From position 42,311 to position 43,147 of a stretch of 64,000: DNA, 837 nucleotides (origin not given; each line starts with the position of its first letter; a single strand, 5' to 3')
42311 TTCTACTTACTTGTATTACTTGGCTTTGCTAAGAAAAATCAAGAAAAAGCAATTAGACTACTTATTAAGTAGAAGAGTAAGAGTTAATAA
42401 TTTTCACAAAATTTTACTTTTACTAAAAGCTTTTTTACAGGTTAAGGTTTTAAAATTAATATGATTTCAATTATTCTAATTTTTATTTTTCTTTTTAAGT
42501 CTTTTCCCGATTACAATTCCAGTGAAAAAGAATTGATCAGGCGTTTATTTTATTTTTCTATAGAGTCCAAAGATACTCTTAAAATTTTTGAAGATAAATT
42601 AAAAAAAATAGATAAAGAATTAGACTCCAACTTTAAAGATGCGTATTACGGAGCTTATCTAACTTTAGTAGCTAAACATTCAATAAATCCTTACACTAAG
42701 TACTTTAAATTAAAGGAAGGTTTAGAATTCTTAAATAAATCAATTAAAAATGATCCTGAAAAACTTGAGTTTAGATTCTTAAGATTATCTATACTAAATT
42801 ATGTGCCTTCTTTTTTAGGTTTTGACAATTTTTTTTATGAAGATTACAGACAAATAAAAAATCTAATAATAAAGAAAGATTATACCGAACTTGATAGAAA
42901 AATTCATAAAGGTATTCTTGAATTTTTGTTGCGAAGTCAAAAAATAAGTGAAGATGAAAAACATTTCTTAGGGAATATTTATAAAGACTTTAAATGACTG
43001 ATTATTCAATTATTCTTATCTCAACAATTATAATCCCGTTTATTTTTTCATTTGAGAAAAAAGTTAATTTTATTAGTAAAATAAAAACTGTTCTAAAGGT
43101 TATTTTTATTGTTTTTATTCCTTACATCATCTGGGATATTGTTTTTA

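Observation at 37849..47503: Eight-gene carotenoid operon predicted to make a glycosylated, acylated (possibly keto/monocyclic) carotenoid, headed by a TonB-like OMP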

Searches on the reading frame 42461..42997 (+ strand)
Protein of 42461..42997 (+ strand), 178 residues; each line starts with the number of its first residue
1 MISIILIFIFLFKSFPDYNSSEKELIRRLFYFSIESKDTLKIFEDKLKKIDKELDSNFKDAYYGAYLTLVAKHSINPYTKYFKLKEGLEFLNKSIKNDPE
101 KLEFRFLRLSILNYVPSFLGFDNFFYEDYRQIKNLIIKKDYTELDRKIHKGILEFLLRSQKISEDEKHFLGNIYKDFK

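Call 3: search_protein_families(library=pfam, proteins=[window:42461-42997:+], max_evalue=0.01)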
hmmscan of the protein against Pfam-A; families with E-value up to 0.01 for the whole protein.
window:42461-42997:+ (178 aa): 0 families

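Call 4: search_protein_families(library=ncbifam, proteins=[window:42461-42997:+], max_evalue=0.01)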
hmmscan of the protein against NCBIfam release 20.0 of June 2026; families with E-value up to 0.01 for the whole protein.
window:42461-42997:+ (178 aa): 0 families

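Call 15: find_homologous_proteins(query=window:42461-42994:+, max_evalue=0.001)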
Query window:42461-42994:+ (178 aa): 36 proteins with E <= 0.001 among 180 candidates.
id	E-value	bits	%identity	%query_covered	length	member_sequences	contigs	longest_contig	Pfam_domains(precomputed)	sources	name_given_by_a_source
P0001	1.7e-106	372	100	100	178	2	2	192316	-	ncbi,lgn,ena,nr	ncbi:MAG: hypothetical protein NC934_07430 [Candidatus Omnitrophica bacterium]|nr:hypothetical prote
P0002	2.4e-62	228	64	100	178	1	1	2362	-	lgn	-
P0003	1.8e-58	215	60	98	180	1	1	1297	-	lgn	-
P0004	1.8e-58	215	60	98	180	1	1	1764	-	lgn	-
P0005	8.2e-58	213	58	98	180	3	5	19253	-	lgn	-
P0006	9.5e-56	207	64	88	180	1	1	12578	-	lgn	-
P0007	5.6e-55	204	56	100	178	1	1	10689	-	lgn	-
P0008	7.9e-55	204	58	97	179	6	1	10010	-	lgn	-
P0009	2.7e-54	202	57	100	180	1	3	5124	-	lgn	-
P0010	3.9e-54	201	57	99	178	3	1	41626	-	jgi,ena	-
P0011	7.8e-54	200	54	100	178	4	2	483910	-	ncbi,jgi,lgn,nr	ncbi:MAG: hypothetical protein NUV92_04975 [Ignavibacteria bacterium]|jgi:hypothetical protein|nr:hy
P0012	5.9e-52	194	54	100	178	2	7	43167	-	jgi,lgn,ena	jgi:tetratricopeptide (TPR) repeat protein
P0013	1.1e-51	193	55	98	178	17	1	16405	-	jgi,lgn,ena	jgi:hypothetical protein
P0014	1.1e-51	193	56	99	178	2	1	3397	-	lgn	-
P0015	9.7e-50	187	57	99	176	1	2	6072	-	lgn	-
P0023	1.2e-13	69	31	91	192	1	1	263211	-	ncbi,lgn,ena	-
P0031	3.2e-10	58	42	49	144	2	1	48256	-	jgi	-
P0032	5.4e-9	54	35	57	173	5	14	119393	-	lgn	-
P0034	5.4e-7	48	36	58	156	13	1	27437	-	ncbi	-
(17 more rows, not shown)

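Call 16: find_encoding_contigs(protein=P0011, flank=10000, max_places=2)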
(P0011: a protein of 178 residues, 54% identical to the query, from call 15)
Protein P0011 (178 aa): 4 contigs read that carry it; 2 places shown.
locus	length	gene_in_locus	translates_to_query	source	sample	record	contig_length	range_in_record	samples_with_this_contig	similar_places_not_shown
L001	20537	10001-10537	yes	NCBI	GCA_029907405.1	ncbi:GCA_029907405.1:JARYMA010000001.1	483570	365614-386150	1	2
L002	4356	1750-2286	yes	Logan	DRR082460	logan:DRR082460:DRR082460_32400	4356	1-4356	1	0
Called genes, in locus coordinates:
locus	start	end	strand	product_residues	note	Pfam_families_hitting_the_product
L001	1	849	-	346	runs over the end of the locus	PF13173:AAA_14 (faint), PF03215:Rad17 (faint), PF05496:RuvB_N, PF06068:TIP49 (faint), PF00004:AAA, PF07728:AAA_5 (weak), PF17864:AAA_lid_4, PF05491:WHD_RuvB, +3 more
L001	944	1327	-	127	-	PF05514:HR_lesion (faint), PF07681:DoxX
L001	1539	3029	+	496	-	PF18962:Por_Secre_tail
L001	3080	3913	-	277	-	PF13489:Methyltransf_23, PF08241:Methyltransf_11, PF08242:Methyltransf_12, PF13649:Methyltransf_25, PF13847:Methyltransf_31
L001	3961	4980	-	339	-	PF00316:FBPase, PF18913:FBPase_C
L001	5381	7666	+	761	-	PF13620:CarboxypepD_reg, PF13715:CarbopepD_reg_2, PF07715:Plug, PF00593:TonB_dep_Rec_b-barrel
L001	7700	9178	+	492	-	PF00890:FAD_binding_2 (weak), PF01266:DAO (weak), PF01593:Amino_oxidase, PF07992:Pyr_redox_2 (weak), PF13450:NAD_binding_8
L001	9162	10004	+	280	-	PF00494:SQS_PSY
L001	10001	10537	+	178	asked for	-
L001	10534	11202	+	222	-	PF18916:Lycopene_cyc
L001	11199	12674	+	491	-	PF00890:FAD_binding_2 (weak), PF01266:DAO (weak), PF01593:Amino_oxidase, PF07992:Pyr_redox_2 (faint), PF13450:NAD_binding_8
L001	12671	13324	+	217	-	PF01553:Acyltransferase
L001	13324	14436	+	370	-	PF13506:Glyco_transf_21, PF00535:Glycos_transf_2, PF10111:Glyco_tranf_2_2, PF13641:Glyco_tranf_2_3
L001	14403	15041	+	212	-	PF04240:Caroten_synth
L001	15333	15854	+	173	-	PF14352:DUF4402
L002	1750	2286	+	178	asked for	-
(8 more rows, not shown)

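Call 17: find_encoding_contigs(protein=P0023, flank=10000, max_places=2)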
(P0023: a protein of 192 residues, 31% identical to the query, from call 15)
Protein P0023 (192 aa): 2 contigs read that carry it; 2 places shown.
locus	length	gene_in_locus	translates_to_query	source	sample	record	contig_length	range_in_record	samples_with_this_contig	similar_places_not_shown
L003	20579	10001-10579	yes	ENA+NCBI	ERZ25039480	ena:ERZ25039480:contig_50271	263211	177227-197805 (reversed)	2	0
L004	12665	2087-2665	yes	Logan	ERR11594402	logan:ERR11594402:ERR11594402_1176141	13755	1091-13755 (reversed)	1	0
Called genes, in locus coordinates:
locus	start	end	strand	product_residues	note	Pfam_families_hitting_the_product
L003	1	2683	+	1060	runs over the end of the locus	PF00801:PKD (weak), PF18911:PKD_4, PF18962:Por_Secre_tail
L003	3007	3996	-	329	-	PF14238:DUF4340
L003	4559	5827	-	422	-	-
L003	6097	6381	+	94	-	PF13411:MerR_1, PF00376:MerR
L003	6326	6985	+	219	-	PF02607:B12-binding_2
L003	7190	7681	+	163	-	PF04542:Sigma70_r2, PF22029:PhyR_sigma2 (faint), PF07638:Sigma70_ECF (weak), PF08281:Sigma70_r4_2, PF04545:Sigma70_r4 (weak)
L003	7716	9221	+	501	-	PF00070:Pyr_redox (faint), PF00890:FAD_binding_2 (faint), PF01266:DAO (weak), PF01593:Amino_oxidase, PF03486:HI0933_like (faint), PF07992:Pyr_redox_2 (faint), PF13450:NAD_binding_8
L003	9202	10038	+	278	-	PF00494:SQS_PSY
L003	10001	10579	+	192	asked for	-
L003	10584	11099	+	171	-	PF00293:NUDIX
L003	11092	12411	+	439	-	PF00875:DNA_photolyase, PF03441:FAD_binding_7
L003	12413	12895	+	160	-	-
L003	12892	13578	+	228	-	PF18916:Lycopene_cyc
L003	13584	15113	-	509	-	PF00772:DnaB, PF03796:DnaB_C, PF13481:AAA_25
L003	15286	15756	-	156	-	-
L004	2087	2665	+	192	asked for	-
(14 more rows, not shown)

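Call 24: find_encoding_contigs(protein=P0032, flank=10000, max_places=2)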
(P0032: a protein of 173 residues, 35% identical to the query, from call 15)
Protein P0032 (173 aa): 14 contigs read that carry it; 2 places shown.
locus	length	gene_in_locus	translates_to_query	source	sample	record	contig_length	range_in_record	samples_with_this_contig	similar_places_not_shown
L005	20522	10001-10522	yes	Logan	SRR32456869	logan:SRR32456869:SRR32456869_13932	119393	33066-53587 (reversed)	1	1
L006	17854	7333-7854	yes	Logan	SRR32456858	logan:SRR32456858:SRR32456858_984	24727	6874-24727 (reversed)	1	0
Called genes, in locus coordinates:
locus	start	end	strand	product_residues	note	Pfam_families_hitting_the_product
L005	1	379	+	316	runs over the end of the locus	PF07992:Pyr_redox_2, PF13738:Pyr_redox_3, PF00070:Pyr_redox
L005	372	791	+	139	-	PF03767:Acid_phosphat_B (faint), PF24694:LNS2_PITM1-3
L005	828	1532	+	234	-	PF02557:VanY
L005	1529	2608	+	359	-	PF01544:CorA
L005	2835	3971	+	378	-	PF13439:Glyco_transf_4, PF13579:Glyco_trans_4_4, PF00534:Glycos_transf_1, PF13692:Glyco_trans_1_4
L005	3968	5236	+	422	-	-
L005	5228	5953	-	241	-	PF02585:PIG-L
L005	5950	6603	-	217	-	PF00255:GSHPx, PF00578:AhpC-TSA (weak), PF08534:Redoxin (faint)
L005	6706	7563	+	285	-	PF01551:Peptidase_M23, PF01476:LysM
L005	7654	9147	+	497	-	PF00070:Pyr_redox (faint), PF00890:FAD_binding_2 (weak), PF01134:GIDA (faint), PF01266:DAO, PF01593:Amino_oxidase, PF03486:HI0933_like (faint), PF07992:Pyr_redox_2 (weak), PF13450:NAD_binding_8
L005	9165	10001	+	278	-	PF00494:SQS_PSY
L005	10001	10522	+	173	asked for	-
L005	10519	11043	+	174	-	PF00293:NUDIX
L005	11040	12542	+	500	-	PF01266:DAO, PF01593:Amino_oxidase, PF07992:Pyr_redox_2 (faint), PF13450:NAD_binding_8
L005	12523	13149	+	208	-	PF04240:Caroten_synth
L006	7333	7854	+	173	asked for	-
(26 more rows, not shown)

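Call 25: find_encoding_contigs(protein=P0034, flank=10000, max_places=2)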
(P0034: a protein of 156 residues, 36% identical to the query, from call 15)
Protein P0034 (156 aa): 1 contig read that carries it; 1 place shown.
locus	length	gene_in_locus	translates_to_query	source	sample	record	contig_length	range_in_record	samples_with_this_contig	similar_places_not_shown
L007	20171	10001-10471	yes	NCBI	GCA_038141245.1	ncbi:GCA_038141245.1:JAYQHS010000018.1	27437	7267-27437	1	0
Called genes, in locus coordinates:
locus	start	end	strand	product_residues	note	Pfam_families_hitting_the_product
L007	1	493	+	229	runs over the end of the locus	PF04909:Amidohydro_2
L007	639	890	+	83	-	-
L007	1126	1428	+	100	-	-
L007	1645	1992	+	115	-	-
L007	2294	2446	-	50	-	-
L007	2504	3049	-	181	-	PF00487:FA_desaturase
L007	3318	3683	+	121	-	PF17775:YchJ_M-like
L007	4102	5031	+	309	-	-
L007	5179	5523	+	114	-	PF00474:SSF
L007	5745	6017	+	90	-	PF00474:SSF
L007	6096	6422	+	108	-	PF00474:SSF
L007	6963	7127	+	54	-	-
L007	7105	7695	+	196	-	PF02607:B12-binding_2 (weak)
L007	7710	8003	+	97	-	PF01593:Amino_oxidase, PF13450:NAD_binding_8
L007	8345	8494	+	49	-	-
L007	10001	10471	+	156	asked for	-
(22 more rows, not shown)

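Call 26: find_encoding_contigs(protein=P0031, flank=10000, max_places=2)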
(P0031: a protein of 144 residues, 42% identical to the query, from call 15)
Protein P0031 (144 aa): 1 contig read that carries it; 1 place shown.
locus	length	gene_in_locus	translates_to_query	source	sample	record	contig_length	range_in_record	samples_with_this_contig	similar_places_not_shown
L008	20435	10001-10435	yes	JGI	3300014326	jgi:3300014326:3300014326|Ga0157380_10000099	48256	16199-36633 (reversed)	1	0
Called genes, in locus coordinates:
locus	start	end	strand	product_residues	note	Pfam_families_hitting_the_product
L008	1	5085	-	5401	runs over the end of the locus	PF23237:HYR_4C (weak), PF02199:SapA (faint), PF23237:HYR_4C (weak), PF06832:BiPBP_C (faint), PF13573:SprB (weak), PF13585:CHU_C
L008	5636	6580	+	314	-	-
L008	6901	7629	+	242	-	PF02607:B12-binding_2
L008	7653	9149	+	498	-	PF00070:Pyr_redox (weak), PF00890:FAD_binding_2 (faint), PF01266:DAO, PF01593:Amino_oxidase, PF03486:HI0933_like (faint), PF06100:MCRA (faint), PF07992:Pyr_redox_2 (faint), PF13450:NAD_binding_8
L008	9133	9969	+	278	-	PF00494:SQS_PSY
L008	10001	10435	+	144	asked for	-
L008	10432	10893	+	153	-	-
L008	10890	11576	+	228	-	PF18916:Lycopene_cyc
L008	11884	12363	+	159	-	PF01643:Acyl-ACP_TE, PF20791:Acyl-ACP_TE_C (weak), PF13279:4HBT_2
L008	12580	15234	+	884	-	-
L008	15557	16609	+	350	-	PF13738:Pyr_redox_3 (faint), PF00890:FAD_binding_2 (weak), PF01134:GIDA, PF01266:DAO (faint), PF01494:FAD_binding_3, PF07992:Pyr_redox_2 (weak), PF12831:FAD_oxidored, PF04820:Trp_halogenase, +2 more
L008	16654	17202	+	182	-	PF13505:OMP_b-brl, PF13568:OMP_b-brl_2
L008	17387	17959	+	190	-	PF12833:HTH_18, PF00165:HTH_AraC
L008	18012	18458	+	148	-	PF00072:Response_reg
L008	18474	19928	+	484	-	PF05227:CHASE3, PF00512:HisKA (weak), PF02518:HATPase_c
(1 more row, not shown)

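Call 31: predict_structure(alignment_id=A1)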
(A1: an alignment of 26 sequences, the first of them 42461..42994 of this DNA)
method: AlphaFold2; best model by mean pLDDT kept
length: 178 residues; sequences in the alignment: 26
mean_pLDDT: 87.5   pTM: 0.82
mean pLDDT of the five models: 87.5, 85.3, 85.0, 84.5, 84.0
residues with pLDDT >= 90: 121; 70-90: 37; 50-70: 6; < 50: 14
segments of 3 or more residues with pLDDT < 50: 1-8, 13-16
pLDDT, mean of each block of 10 residues (from residue 1): 45 52 89 92 93 88 98 95 97 97 96 91 96 92 83 93 95 85
secondary structure, 60 per line:
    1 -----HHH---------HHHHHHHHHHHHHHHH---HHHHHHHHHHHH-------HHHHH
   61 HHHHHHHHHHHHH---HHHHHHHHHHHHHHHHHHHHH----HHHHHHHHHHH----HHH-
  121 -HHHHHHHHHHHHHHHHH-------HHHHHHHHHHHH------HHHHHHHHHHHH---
elements in order: H18-33 H37-48 H56-73 H77-97 H102-112 H122-138 H146-157 H164-175

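Call 33: search_protein_representatives(alignment_id=A1)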
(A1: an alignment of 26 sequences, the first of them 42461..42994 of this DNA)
Query: 26 sequences, 176 profile positions. Proteins with E-value up to 0.001 (for the whole library): 3470; up to 1e-10: 2639; up to 1e-30: 526. The best 150 are listed.
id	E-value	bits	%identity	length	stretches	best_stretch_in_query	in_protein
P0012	2.6e-65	235.6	-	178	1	1-176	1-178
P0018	1.9e-58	213.3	-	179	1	1-176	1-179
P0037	2.3e-56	206.5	-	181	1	1-173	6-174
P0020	9.8e-52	191.4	-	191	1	2-175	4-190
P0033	1.2e-51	191.2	-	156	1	1-160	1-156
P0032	3.7e-49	183.0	-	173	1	1-174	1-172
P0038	5.9e-47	175.8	-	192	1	19-173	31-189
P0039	3.6e-46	173.3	-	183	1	3-172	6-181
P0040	3.8e-46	173.2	-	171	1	1-171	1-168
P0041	2.8e-44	167.1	-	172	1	1-170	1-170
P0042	1.2e-43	165.0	-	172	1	6-171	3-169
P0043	1.4e-43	164.9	-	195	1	18-172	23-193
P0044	1.8e-43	164.5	-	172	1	1-171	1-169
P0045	5.8e-43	162.9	-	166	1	5-169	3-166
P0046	7.4e-43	162.5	-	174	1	4-170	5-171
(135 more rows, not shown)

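Call 34: find_related_loci(query=A1, collection=genome_contigs, flank=10000)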
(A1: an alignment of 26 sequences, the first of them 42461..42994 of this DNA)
Query A1 (178 aa) in genome_contigs; peptide patterns used: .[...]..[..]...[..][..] (x = any residue, [..] = any of these).
135 stretches matched a pattern; 111 encode a relative of the query (tblastn E <= 1e-3); the best 80 are kept; 80 distinct loci.
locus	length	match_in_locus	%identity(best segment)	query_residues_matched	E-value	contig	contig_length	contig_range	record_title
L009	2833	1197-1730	100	1-178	9e-115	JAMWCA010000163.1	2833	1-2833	MAG: Candidatus Omnitrophota bacterium isolate DG02_2.bins.52.Tibet NODE_21325_length_2833_cov_6.427938, whole genome sh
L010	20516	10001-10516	59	6-177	3e-60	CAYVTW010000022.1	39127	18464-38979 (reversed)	MAG TPA_asm: uncultured Ignavibacterium sp. isolate binchicken_co40_69 genome assembly, contig: NODE_779_length_39127_co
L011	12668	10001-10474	58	21-178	5e-54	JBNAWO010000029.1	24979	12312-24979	MAG: Ignavibacteria bacterium isolate Kamch4342-D-MF-066 bin16.fa-29, whole genome shotgun sequence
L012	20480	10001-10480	31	7-168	1e-18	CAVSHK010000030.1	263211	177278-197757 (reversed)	MAG: uncultured Bacteroidetes bacterium isolate MFD01476.bin.2.170 genome assembly, contig: contig_50271, whole genome s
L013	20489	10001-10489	29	3-170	1e-17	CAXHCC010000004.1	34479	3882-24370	MAG TPA_asm: uncultured bacterium isolate SRR12479997_concoct_11 genome assembly, contig: ERZ4874515.9, whole genome sho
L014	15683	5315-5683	35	3-128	3e-17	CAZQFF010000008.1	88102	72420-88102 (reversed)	MAG TPA_asm: uncultured Pedobacter sp. isolate SRP192927_co2_943 genome assembly, contig: NODE_161_length_88102_cov_5.50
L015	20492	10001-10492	30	5-169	5e-17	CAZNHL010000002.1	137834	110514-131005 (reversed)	MAG TPA_asm: uncultured Bifidobacteriaceae bacterium isolate SRP344714_co2_386 genome assembly, contig: NODE_251_length_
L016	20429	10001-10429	34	1-144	8e-16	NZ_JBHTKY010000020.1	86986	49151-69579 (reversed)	Sphingobacterium daejeonense strain CCUG 52468 GCM70027459_62, whole genome shotgun sequence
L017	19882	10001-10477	31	3-167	1e-15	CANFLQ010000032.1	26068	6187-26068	MAG: Bacteroidetes bacterium isolate Jr-11dec17-86 genome assembly, contig: Jr-11dec17-C546, whole genome shotgun sequen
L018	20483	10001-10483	29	4-171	2e-15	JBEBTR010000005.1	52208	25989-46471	MAG: Sphingobacterium endophyticum isolate T2.bin.187 NODE_1724_length_52208_cov_17.599850, whole genome shotgun sequenc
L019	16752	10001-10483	28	4-171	6e-15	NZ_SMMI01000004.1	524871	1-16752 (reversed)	Sphingobacterium endophyticum strain NYYP31 Scaffold3_1, whole genome shotgun sequence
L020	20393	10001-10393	36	29-140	7e-15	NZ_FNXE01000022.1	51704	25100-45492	Paenimyroides aquimaris strain CGMCC 1.10825, whole genome shotgun sequence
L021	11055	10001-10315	35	21-128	9e-15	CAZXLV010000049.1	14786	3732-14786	MAG TPA_asm: uncultured Limnobacter sp. isolate binchicken_co235_285 genome assembly, contig: NODE_10002_length_14786_co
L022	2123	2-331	32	42-144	1e-14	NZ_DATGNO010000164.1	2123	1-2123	MAG: Xanthomarina sp. isolate SMAG_U10345 k141_1470548, whole genome shotgun sequence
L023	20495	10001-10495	28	1-171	3e-14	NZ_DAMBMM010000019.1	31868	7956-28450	MAG: Sphingobacterium sp. isolate CTOTU49057 NODE_135_length_31868_cov_44.339107, whole genome shotgun sequence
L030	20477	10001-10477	31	4-166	8e-14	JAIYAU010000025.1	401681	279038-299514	MAG: Cytophagaceae bacterium isolate E1_MAG_00013 pond_E1_MAG_00013_000000000036, whole genome shotgun sequence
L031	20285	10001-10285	37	42-128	1e-13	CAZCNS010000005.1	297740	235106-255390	MAG TPA_asm: uncultured Chryseobacterium sp. isolate SRP319275_co3_67 genome assembly, contig: NODE_30_length_297740_cov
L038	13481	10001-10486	25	4-168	2e-13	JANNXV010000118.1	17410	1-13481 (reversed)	MAG: Bacteroidota bacterium isolate VAR_34_metabat_144 VAR_34_k141_2293179, whole genome shotgun sequence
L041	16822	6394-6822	31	4-148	3e-13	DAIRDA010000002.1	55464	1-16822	MAG TPA_asm: Albibacterium sp. isolate CTOTU5044 NODE_28_length_55464_cov_9.031295, whole genome shotgun sequence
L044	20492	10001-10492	27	1-171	4e-13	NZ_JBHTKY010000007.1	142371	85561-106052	Sphingobacterium daejeonense strain CCUG 52468 GCM70027459_23, whole genome shotgun sequence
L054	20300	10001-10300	33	37-128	1e-12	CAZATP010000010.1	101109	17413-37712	MAG TPA_asm: uncultured Chryseobacterium sp. isolate SRP319275_co3_132 genome assembly, contig: NODE_325_length_101109_c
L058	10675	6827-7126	36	37-128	2e-12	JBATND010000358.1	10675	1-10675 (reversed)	MAG: Flavobacteriales bacterium isolate MFD10487_ilm_asm_bin18 k127_176435, whole genome shotgun sequence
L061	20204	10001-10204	41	61-128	3e-12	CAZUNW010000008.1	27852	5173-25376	MAG TPA_asm: uncultured Chryseobacterium sp. isolate SRP193358_co1_73 genome assembly, contig: NODE_3761_length_27852_co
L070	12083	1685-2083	28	26-163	1e-11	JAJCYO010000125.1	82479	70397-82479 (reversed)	MAG: Flavobacteriales bacterium isolate OFTM342 OFTM342_124, whole genome shotgun sequence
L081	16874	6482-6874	33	31-166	2e-10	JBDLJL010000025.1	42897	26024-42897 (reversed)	MAG: Bacteroidota bacterium isolate MAG096 MAG096_25, whole genome shotgun sequence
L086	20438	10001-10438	27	2-163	5e-10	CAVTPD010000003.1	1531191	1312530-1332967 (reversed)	MAG: uncultured Cytophagales bacterium isolate MFD03250.bin.2.9 genome assembly, contig: contig_15485, whole genome shot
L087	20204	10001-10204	37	61-128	1e-9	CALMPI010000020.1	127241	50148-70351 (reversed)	MAG TPA_asm: uncultured Flavobacteriales bacterium isolate SRR2107183_bin.102_CONCOCT_v1.1_MAG genome assembly, contig:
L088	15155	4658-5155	31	5-174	9e-10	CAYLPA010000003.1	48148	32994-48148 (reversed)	MAG TPA_asm: uncultured Saprospiraceae bacterium isolate SRP191223_co2_70 genome assembly, contig: NODE_146_length_48148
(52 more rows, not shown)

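Call 44: search_solved_structures(query=A1, max_evalue=1)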
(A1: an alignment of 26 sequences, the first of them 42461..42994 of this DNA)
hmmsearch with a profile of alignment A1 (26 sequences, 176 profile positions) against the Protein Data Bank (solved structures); distinct sequences matched with E-value up to 1: 0.
